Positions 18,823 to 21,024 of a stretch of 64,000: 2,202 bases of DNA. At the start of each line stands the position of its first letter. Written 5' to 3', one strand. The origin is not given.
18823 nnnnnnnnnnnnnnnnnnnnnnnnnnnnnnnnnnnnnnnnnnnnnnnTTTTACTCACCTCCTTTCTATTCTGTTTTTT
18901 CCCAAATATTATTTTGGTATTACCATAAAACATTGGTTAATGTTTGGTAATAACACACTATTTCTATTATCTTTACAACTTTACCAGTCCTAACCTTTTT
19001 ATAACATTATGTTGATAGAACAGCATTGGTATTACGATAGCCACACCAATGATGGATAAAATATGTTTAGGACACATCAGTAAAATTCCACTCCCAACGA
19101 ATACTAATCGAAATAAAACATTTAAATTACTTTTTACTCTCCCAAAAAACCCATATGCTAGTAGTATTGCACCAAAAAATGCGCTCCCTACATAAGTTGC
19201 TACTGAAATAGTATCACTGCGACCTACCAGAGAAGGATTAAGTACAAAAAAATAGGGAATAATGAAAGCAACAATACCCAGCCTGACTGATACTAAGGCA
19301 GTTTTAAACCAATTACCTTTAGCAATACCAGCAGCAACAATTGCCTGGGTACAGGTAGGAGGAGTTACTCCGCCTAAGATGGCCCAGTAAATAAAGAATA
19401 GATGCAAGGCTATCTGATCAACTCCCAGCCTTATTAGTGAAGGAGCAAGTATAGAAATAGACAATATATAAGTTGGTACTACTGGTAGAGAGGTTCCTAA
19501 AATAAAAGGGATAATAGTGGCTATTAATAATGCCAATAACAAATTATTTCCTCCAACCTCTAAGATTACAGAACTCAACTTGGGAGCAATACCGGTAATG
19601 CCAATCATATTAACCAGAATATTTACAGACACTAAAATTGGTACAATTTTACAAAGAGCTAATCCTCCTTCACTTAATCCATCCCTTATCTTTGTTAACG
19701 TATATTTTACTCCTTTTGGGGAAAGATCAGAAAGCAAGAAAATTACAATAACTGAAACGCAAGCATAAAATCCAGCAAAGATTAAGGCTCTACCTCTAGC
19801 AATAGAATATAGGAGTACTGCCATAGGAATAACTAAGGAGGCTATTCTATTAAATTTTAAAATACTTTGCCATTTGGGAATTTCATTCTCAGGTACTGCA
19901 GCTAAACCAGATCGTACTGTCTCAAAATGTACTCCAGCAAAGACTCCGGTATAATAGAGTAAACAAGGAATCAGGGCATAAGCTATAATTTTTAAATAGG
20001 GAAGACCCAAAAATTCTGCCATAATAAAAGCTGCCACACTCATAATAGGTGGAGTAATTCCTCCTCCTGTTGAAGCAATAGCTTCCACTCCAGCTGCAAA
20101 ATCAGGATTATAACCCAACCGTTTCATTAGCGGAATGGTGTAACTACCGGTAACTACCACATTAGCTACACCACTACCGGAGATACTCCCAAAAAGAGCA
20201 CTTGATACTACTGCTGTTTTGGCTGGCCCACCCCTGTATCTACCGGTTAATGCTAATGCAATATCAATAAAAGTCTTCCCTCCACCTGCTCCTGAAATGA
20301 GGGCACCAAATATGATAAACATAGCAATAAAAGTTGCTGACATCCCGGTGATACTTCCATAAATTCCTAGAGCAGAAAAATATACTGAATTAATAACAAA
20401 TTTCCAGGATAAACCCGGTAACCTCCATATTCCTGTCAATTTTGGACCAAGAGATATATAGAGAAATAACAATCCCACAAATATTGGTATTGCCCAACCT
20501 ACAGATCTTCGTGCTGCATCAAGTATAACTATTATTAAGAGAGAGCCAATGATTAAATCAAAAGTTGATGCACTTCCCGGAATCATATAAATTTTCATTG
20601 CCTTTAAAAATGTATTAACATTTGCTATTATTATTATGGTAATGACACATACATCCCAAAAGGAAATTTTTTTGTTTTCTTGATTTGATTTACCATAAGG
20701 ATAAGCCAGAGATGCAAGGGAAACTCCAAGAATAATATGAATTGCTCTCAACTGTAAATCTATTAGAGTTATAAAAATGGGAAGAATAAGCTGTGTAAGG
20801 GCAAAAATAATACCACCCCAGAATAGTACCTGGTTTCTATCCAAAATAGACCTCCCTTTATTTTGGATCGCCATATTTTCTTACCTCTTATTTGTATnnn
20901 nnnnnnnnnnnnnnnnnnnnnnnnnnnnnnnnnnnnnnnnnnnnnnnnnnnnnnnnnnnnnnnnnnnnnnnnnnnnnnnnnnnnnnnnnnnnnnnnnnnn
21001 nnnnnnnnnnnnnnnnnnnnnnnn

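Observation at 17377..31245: GntR-linked two-operon locus: twin TAXI-TRAP importers around a mutase-like / opine-dehydrogenase-like / DUF4392 enzyme set with no pathway I can name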

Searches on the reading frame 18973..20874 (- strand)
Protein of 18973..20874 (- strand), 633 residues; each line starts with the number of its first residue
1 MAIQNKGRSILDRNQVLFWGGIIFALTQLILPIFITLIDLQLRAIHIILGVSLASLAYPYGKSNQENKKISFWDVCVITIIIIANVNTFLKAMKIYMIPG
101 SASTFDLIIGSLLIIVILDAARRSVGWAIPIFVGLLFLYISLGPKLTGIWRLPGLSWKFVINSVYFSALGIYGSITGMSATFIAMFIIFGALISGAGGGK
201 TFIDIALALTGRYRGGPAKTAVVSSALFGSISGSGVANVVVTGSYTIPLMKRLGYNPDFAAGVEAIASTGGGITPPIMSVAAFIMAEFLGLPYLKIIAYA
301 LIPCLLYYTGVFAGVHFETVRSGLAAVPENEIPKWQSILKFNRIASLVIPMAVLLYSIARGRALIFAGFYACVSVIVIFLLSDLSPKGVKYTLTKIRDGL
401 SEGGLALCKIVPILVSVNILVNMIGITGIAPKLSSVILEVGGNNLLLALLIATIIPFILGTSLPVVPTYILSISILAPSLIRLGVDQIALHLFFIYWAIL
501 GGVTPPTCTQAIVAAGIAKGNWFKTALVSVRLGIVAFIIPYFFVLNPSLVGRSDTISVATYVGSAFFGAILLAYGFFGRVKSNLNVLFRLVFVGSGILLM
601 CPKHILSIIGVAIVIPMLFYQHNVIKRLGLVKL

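Call 3: search_protein_families(library=pfam, proteins=[window:18973-20874:-], max_evalue=0.01)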
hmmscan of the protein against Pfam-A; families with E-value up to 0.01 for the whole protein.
window:18973-20874:- (633 aa): 1 family
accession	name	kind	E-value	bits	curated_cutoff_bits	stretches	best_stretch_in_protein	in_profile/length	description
PF06808.19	DctM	-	4.8e-79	266.5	23.8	1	113-550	2-405/413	Tripartite ATP-independent periplasmic transporter, DctM component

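Call 4: search_protein_families(library=ncbifam, proteins=[window:18973-20874:-], max_evalue=0.01)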
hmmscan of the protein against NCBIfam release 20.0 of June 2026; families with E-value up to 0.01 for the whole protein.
window:18973-20874:- (633 aa): 3 families
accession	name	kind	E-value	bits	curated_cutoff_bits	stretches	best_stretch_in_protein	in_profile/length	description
TIGR02123.1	TRAP_fused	subfamily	2.9e-159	531.6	320.65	1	16-625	4-612/615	TRAP transporter fused permease subunit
TIGR00786.1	dctM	subfamily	2.4e-27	95.7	268.45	1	170-523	30-374/405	TRAP transporter large permease subunit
NF011634.1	PRK15060.1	equivalog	1.5e-08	34.1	800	1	130-550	4-417/425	2,3-diketo-L-gulonate TRAP transporter large permease YiaN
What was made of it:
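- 18973..20874 (-): Fused TRAP permease B. TIGR02123 at 531.6 bits (call 4).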
